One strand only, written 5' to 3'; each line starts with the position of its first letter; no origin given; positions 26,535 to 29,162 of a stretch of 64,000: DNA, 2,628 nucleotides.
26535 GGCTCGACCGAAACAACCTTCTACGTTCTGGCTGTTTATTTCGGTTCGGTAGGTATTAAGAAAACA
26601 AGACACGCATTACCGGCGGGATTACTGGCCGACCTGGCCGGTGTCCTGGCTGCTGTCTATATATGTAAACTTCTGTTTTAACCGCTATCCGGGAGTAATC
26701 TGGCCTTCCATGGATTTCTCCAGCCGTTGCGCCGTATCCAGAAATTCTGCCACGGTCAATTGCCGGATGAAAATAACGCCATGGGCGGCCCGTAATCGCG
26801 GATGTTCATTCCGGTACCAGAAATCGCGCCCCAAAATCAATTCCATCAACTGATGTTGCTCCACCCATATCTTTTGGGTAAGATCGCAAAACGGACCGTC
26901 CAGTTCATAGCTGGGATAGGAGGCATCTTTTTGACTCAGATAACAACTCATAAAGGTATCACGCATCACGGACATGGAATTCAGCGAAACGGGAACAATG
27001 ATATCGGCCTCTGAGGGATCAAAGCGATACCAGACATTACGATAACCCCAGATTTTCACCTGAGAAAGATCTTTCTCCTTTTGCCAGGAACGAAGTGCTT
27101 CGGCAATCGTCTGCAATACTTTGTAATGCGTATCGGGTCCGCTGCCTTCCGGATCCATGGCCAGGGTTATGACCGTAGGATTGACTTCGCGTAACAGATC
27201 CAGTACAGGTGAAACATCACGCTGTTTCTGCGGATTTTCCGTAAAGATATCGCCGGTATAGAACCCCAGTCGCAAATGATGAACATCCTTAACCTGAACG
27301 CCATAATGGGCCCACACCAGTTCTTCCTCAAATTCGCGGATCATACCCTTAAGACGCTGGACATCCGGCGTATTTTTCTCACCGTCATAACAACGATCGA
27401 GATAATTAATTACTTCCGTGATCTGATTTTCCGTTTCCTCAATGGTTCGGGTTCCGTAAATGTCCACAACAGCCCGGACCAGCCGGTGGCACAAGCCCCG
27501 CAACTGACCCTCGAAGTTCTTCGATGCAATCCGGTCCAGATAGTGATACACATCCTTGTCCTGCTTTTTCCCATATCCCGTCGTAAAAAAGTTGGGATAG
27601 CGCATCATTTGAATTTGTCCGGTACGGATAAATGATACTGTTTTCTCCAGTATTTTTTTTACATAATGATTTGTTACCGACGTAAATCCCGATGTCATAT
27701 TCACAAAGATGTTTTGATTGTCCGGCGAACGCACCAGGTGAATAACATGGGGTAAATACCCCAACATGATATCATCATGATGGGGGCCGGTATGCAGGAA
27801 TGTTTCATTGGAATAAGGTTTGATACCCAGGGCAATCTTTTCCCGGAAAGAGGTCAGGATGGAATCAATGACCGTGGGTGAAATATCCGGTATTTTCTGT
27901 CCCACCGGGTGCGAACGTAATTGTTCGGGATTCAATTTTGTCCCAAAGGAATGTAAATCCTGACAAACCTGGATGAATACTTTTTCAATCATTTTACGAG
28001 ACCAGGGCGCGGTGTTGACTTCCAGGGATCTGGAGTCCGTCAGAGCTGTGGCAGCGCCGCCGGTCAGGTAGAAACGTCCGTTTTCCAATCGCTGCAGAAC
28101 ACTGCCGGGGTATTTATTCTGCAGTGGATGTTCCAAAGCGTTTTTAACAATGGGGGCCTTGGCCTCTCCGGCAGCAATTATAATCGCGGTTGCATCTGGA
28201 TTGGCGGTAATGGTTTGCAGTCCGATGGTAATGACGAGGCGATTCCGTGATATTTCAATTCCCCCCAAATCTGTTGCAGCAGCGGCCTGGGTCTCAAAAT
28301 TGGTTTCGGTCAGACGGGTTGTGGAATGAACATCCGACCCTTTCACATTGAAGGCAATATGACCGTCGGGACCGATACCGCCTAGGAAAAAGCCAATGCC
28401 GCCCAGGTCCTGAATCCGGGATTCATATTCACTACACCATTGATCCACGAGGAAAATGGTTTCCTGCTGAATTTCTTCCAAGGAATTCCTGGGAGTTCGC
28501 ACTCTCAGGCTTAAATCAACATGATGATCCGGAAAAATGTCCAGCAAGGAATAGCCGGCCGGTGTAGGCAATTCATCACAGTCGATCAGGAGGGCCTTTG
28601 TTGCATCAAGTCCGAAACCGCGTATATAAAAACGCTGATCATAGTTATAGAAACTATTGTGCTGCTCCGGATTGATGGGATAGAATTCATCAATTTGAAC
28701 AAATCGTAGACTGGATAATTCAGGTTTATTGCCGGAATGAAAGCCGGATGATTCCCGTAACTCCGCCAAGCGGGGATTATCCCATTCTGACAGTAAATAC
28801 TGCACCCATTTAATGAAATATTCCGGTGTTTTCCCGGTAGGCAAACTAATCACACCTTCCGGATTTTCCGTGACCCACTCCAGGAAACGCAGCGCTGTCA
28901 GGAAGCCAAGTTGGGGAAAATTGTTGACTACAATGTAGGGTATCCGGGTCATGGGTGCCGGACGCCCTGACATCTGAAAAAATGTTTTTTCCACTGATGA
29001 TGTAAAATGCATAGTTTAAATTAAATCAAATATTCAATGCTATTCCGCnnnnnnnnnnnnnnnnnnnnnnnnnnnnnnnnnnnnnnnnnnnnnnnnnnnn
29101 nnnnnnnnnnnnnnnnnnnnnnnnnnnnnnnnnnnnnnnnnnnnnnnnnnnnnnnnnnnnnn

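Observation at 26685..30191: anmK and a NagB-LmbE fusion directly downstream of a TBDR module: hypothesis of a peptidoglycan/amino-sugar scavenging locus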

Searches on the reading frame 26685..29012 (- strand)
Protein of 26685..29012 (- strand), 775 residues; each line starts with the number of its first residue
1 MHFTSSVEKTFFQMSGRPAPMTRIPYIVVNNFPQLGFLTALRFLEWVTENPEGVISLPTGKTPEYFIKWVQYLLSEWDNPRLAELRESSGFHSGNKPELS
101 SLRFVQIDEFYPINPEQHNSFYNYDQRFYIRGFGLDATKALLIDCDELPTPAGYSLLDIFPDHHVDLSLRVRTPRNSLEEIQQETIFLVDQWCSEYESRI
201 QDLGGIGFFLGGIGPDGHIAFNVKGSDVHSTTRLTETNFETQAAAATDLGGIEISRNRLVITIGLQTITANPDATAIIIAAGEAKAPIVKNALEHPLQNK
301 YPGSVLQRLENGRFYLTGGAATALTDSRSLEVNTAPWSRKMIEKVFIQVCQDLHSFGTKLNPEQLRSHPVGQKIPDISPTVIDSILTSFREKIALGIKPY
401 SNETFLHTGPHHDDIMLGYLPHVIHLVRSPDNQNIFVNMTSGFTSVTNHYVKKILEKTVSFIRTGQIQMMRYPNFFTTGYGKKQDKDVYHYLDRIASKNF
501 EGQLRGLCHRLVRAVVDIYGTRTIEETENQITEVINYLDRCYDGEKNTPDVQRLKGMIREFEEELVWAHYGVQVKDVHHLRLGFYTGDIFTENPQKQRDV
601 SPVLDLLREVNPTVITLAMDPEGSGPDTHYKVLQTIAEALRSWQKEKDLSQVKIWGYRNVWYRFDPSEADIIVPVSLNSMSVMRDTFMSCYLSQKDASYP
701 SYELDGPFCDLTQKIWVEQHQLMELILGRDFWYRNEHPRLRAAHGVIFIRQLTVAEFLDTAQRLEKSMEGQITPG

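Call 3: search_protein_families(library=pfam, proteins=[window:26685-29012:-])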
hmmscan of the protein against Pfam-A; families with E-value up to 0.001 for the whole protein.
window:26685-29012:- (775 aa): 0 families

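Call 4: search_protein_families(library=ncbifam, proteins=[window:26685-29012:-])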
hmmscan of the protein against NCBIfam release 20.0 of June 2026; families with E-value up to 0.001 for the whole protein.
window:26685-29012:- (775 aa): 7 families
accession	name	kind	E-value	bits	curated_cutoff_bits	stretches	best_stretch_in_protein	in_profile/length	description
NF002557.0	PRK02122.1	subfamily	5.5e-59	199.9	384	2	189-366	143-318/653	glucosamine-6-phosphate deaminase-like protein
TIGR00502.1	nagB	equivalog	7.2e-23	81.2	236.9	1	190-311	115-234/259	glucosamine-6-phosphate deaminase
NF001684.0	PRK00443.1-4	subfamily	4.1e-22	78.9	326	1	189-325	109-242/260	glucosamine-6-phosphate deaminase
NF001685.0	PRK00443.1-5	equivalog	1.3e-12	47.6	513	1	189-307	114-230/266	glucosamine-6-phosphate deaminase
NF009022.0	PRK12358.1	equivalog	1.3e-11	44.5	247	1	181-311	93-224/239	glucosamine-6-phosphate deaminase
NF001682.0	PRK00443.1-1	equivalog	2.6e-07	30.3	528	1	192-311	106-221/262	glucosamine-6-phosphate deaminase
NF007291.0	PRK09762.1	equivalog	3.3e-06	26.9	271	1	190-307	112-224/236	galactosamine-6-phosphate isomerase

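Call 6: search_protein_families(library=pfam, proteins=[window:26685-29012:-], max_evalue=10)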
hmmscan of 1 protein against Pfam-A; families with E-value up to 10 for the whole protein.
window:26685-29012:- (775 aa): 3 families
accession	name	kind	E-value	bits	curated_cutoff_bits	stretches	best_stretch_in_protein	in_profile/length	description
PF02585.22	PIG-L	-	0.0061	17.5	28.2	1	543-632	35-121/129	GlcNAc-PI de-N-acetylase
PF01182.26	Glucosamine_iso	-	0.0073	16.6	27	1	188-307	106-217/225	Glucosamine-6-phosphate isomerases/6-phosphogluconolactonase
PF14611.13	KH_SLS1_1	-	0.072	13.7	24.1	1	253-299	26-68/69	SLS1 protein first KH domain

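Call 10: find_homologous_proteins(query=window:26685-29012:-, max_evalue=0.00001)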
Query window:26685-29012:- (775 aa): 6824 proteins with E <= 0.00001 among 8000 candidates; the best 120 are listed.
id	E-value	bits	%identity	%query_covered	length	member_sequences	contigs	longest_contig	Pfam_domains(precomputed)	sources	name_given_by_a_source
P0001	0.0e+0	1782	100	98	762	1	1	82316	-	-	-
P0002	0.0e+0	1287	70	100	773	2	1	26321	-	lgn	-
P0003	0.0e+0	1267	69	100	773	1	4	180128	-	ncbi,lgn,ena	-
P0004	0.0e+0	1262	69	100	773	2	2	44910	-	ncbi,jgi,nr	ncbi:MAG: glucosamine-6-phosphate isomerase [Candidatus Marinimicrobia bacterium]|nr:glucosamine-6-p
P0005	0.0e+0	1242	68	100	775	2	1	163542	-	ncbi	-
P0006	0.0e+0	1225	66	100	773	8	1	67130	-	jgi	-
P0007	0.0e+0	1221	67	99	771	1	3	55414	-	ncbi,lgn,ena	-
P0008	0.0e+0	1215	66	100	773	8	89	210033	-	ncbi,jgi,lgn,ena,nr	ncbi:MAG: glucosamine-6-phosphate isomerase [Candidatus Marinimicrobia bacterium]|jgi:glucosamine-6-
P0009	0.0e+0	1215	66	99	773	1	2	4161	-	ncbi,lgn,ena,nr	ncbi:MAG: PIG-L family deacetylase [Candidatus Marinimicrobia bacterium]|nr:PIG-L family deacetylase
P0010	0.0e+0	1214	65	99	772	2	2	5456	-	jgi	-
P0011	0.0e+0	1204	65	99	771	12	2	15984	-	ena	-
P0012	0.0e+0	1200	65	99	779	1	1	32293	-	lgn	-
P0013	0.0e+0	1199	65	99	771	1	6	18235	-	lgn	-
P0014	0.0e+0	1199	67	99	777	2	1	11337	-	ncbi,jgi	-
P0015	0.0e+0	1197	65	99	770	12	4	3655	-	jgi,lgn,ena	-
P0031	0.0e+0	1182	65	100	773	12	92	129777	-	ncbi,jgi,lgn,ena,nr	ncbi:MAG: glucosamine-6-phosphate isomerase [Candidatus Marinimicrobia bacterium]|jgi:glucosamine-6-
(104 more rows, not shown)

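Call 20: find_related_loci(query=A1, collection=genome_contigs, flank=10000)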
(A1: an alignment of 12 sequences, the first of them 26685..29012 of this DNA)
Query A1 (775 aa) in genome_contigs; peptide patterns used: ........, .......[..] (x = any residue, [..] = any of these).
600 stretches matched a pattern (row limit reached: there are more); 569 encode a relative of the query (tblastn E <= 1e-3); the best 80 are kept; 80 distinct loci.
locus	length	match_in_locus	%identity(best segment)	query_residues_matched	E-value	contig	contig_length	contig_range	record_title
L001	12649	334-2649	65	1-772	0e+0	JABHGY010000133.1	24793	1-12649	MAG: Candidatus Neomarinimicrobiota bacterium isolate SI037_bin27 k141_1553223, whole genome shotgun sequence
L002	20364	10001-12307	63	5-773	0e+0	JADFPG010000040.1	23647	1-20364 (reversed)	MAG: Candidatus Neomarinimicrobiota bacterium isolate B71T3L11 B71T3L11_NODE1721, whole genome shotgun sequence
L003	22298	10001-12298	59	5-770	0e+0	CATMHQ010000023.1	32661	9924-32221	MAG: uncultured Candidatus Marinimicrobia bacterium isolate SRR3967319_bin.30_MetaWRAP_v1.3_MAG genome assembly, contig:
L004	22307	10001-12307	59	5-773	0e+0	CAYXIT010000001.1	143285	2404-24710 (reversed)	MAG TPA_asm: uncultured Bacteroidales bacterium isolate binchicken_co405_345 genome assembly, contig: NODE_126_length_14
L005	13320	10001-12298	59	5-770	0e+0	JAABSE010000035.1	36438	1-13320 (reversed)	MAG: Sphingobacteriia bacterium isolate S10.Bin064 NODE_35_length_36438_cov_23.0852, whole genome shotgun sequence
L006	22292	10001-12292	59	7-770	0e+0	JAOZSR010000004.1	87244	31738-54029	MAG: Candidatus Neomarinimicrobiota bacterium isolate GMC6.metabat2.76 GMC6_57_length_87244_cov_14.970719, whole genome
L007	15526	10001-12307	58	5-773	0e+0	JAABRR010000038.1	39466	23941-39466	MAG: Sphingobacteriia bacterium isolate S07.Bin180 NODE_38_length_39466_cov_6.96837, whole genome shotgun sequence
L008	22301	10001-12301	57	5-771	0e+0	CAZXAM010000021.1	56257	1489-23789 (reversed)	MAG TPA_asm: uncultured Rikenellaceae bacterium isolate SRP192927_co7_131 genome assembly, contig: NODE_762_length_56257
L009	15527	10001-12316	57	1-772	0e+0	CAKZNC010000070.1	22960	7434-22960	MAG TPA_asm: uncultured Bacteroidetes bacterium isolate SRR4030105_bin.6_CONCOCT_v1.1_MAG genome assembly, contig: ERZ78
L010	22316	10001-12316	57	1-772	0e+0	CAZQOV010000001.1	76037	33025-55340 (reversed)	MAG TPA_asm: uncultured Bacteroidaceae bacterium isolate SRP252850_co1_64 genome assembly, contig: NODE_344_length_76037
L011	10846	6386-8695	56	1-770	0e+0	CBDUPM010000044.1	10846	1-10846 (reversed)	MAG TPA_asm: uncultured Bacteroidales bacterium isolate SRR22808120_binner23_Refined_76 genome assembly, contig: ERZ2504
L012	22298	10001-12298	58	5-770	0e+0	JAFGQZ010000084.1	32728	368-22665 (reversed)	MAG: Bacteroidales bacterium isolate Zod_Metabat.800 k87_10779626, whole genome shotgun sequence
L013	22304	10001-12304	58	5-772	0e+0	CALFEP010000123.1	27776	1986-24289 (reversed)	MAG TPA_asm: uncultured Bacteroidetes bacterium isolate SRR3330207_bin.16_CONCOCT_v1.1_MAG genome assembly, contig: ERZ7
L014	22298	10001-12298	58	5-770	0e+0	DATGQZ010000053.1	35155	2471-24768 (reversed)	MAG TPA_asm: Cyclobacteriaceae bacterium isolate SMAG_U10437 k141_4183595, whole genome shotgun sequence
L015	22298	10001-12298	57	5-770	0e+0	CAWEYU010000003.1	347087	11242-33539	MAG: uncultured Bacteroidales bacterium isolate MFD05942.bin.1.356 genome assembly, contig: contig_129649, whole genome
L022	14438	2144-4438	57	5-770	0e+0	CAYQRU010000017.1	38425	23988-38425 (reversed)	MAG TPA_asm: uncultured Bacteroidales bacterium isolate binchicken_co22_54 genome assembly, contig: NODE_1125_length_384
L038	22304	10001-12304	56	5-772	0e+0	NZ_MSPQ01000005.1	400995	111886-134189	Algoriphagus marinus strain am2 contig5, whole genome shotgun sequence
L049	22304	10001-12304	56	5-772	0e+0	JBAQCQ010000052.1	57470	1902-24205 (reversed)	MAG: Bacteroidales bacterium isolate MFD12018_ilm_asm_bin14 k127_135306, whole genome shotgun sequence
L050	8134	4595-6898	55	5-772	0e+0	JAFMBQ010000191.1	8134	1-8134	MAG: Algoriphagus sp. isolate CPBay_Spr15G08_9 NODE_2763_length_8134_cov_4.198416, whole genome shotgun sequence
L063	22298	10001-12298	53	5-770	0e+0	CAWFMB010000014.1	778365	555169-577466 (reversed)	MAG: uncultured Prolixibacteraceae bacterium isolate MFD01721.bin.1.338 genome assembly, contig: contig_25994, whole gen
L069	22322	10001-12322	51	5-770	0e+0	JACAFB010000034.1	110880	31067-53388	MAG: Ignavibacteriaceae bacterium isolate L.E.IG.5 k119_288983, whole genome shotgun sequence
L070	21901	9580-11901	52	4-769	0e+0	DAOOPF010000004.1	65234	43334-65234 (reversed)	MAG TPA_asm: bacterium isolate AMR_MDS_2604 NODE_463_length_65234_cov_9.928366, whole genome shotgun sequence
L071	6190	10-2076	55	84-772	0e+0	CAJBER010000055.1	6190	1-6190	MAG: uncultured Algoriphagus sp. isolate Loc090519-1m_bin-1399 genome assembly, contig: bin-1399:055/249, whole genome s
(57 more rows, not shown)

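Call 22: find_encoding_contigs(protein=P0003, flank=10000, max_places=2)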
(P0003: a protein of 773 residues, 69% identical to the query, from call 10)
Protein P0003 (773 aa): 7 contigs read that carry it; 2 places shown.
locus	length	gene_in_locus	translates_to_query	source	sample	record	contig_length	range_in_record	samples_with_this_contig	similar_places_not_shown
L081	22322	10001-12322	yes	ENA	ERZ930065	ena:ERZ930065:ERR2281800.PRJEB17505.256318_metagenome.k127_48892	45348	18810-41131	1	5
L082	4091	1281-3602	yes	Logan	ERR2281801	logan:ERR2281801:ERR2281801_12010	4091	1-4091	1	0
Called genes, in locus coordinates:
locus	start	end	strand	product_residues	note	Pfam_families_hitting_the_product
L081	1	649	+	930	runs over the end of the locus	PF13620:CarboxypepD_reg, PF13715:CarbopepD_reg_2, PF09430:EMC7_beta-sandw (faint), PF07715:Plug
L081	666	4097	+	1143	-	-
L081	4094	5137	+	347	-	PF03687:UPF0164 (weak), PF19572:PorV (weak)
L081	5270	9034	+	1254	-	PF00753:Lactamase_B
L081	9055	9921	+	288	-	-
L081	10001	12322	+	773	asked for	-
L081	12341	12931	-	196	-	PF07670:Gate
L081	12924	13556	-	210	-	PF07670:Gate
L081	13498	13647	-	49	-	-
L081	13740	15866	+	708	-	PF02629:CoA_binding, PF13380:CoA_binding_2, PF13607:Succ_CoA_lig, PF19045:Ligase_CoA_2, PF13549:ATP-grasp_5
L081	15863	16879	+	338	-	PF13500:AAA_26, PF07085:DRTGG, PF07905:PucR (faint)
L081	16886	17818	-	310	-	PF02016:Peptidase_S66, PF17676:Peptidase_S66C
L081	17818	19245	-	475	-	PF02113:Peptidase_S13, PF13354:Beta-lactamase2 (faint)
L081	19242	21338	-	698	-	PF18962:Por_Secre_tail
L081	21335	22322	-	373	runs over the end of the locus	-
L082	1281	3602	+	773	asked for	-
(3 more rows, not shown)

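Call 23: find_encoding_contigs(protein=P0008, flank=10000, max_places=2)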
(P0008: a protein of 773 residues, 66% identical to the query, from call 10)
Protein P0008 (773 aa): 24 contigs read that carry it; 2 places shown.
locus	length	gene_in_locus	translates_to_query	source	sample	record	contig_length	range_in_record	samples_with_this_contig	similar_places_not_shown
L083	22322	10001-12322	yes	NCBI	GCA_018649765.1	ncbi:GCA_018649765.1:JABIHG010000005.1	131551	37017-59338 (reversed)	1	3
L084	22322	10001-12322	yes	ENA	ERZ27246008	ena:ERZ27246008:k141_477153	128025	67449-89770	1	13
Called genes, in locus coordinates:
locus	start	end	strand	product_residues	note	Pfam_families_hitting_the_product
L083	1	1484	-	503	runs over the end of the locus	PF10111:Glyco_tranf_2_2 (faint), PF00535:Glycos_transf_2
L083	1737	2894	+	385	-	PF12802:MarR_2 (weak), PF00480:ROK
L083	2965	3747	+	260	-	PF00756:Esterase, PF02230:Abhydrolase_2 (faint), PF00561:Abhydrolase_1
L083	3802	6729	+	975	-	PF00933:Glyco_hydro_3, PF00144:Beta-lactamase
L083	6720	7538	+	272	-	PF07313:AmiA-like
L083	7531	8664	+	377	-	PF03702:AnmK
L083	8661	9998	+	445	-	PF01136:Peptidase_U32, PF16325:Peptidase_U32_C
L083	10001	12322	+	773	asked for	-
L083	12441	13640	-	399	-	PF00246:Peptidase_M14, PF18962:Por_Secre_tail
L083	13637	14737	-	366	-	PF00144:Beta-lactamase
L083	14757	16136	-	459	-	PF13520:AA_permease_2, PF00324:AA_permease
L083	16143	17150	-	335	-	PF02016:Peptidase_S66, PF17676:Peptidase_S66C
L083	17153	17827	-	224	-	PF01427:Peptidase_M15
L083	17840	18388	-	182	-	PF07670:Gate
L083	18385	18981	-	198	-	PF07670:Gate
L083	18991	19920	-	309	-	PF02016:Peptidase_S66, PF17676:Peptidase_S66C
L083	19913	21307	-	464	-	PF02113:Peptidase_S13, PF13354:Beta-lactamase2 (faint)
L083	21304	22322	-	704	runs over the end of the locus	PF18962:Por_Secre_tail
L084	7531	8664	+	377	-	PF03702:AnmK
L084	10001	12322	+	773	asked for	-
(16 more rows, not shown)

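Call 27: search_protein_families(library=pfam, proteins=[L081:5270-9034:+, L081:9055-9921:+, L083:8661-9998:+])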
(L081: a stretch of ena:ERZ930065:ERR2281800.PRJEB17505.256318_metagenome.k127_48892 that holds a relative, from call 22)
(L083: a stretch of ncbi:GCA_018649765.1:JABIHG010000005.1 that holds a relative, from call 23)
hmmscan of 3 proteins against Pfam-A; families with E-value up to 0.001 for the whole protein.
L081:5270-9034:+ (1254 aa): 1 family
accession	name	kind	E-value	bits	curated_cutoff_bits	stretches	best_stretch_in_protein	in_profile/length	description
PF00753.33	Lactamase_B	-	1.7e-17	64.4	22.7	1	1036-1233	9-196/196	Metallo-beta-lactamase superfamily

L081:9055-9921:+ (288 aa): 0 families

L083:8661-9998:+ (445 aa): 2 families
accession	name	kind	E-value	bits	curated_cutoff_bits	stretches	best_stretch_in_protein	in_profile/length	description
PF01136.24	Peptidase_U32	-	9.7e-86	287.3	22.4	1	78-336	4-231/233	Peptidase family U32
PF16325.11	Peptidase_U32_C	-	9.5e-10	38.9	28.2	1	362-432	12-83/83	Peptidase family U32 C-terminal domain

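Call 28: search_solved_structures(query=window:26685-29012:-, max_evalue=1, show_alignments=2)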
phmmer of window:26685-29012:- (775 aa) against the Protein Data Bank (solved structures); distinct sequences matched with E-value up to 1: 12.
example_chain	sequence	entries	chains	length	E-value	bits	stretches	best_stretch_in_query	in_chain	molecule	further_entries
3hn6_A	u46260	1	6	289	5.2e-16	61.3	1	191-312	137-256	Glucosamine-6-phosphate deaminase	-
1ne7_A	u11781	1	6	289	1.9e-12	49.5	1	191-308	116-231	Glucosamine-6-phosphate isomerase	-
2bkv_A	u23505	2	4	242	2.3e-12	49.3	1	191-307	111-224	GLUCOSAMINE-6-PHOSPHATE DEAMINASE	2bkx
7lqn_A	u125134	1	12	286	6.3e-11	44.5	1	192-308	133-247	Glucosamine-6-phosphate deaminase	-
5hj5_A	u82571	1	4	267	8.2e-11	44.1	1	191-307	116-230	Glucosamine-6-phosphate deaminase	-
4r7t_A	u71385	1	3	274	8.7e-11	44.1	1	191-307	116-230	Glucosamine-6-phosphate deaminase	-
1jt9_A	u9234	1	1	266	1e-10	43.8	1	189-306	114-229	Glucosamine-6-Phosphate deaminase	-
1cd5_A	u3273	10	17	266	1.2e-10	43.6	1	189-306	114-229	PROTEIN (GLUCOSAMINE 6-PHOSPHATE DEAMINASE) | GLUCOSAMINE 6-PHOSPHATE DEAMINASE | GLUCOSAMINE-6-PHOSPHATE DEAMINASE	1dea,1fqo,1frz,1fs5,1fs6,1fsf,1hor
7lqm_A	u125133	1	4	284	8e-10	40.9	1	190-307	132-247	Glucosamine-6-phosphate deaminase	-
6nbg_A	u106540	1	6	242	1.1e-06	30.5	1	181-307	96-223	Glucosamine-6-phosphate deaminase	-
2ri0_A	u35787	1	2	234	0.001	20.7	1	196-308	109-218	Glucosamine-6-phosphate deaminase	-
2ri1_A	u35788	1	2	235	0.0011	20.6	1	196-308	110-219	Glucosamine-6-phosphate deaminase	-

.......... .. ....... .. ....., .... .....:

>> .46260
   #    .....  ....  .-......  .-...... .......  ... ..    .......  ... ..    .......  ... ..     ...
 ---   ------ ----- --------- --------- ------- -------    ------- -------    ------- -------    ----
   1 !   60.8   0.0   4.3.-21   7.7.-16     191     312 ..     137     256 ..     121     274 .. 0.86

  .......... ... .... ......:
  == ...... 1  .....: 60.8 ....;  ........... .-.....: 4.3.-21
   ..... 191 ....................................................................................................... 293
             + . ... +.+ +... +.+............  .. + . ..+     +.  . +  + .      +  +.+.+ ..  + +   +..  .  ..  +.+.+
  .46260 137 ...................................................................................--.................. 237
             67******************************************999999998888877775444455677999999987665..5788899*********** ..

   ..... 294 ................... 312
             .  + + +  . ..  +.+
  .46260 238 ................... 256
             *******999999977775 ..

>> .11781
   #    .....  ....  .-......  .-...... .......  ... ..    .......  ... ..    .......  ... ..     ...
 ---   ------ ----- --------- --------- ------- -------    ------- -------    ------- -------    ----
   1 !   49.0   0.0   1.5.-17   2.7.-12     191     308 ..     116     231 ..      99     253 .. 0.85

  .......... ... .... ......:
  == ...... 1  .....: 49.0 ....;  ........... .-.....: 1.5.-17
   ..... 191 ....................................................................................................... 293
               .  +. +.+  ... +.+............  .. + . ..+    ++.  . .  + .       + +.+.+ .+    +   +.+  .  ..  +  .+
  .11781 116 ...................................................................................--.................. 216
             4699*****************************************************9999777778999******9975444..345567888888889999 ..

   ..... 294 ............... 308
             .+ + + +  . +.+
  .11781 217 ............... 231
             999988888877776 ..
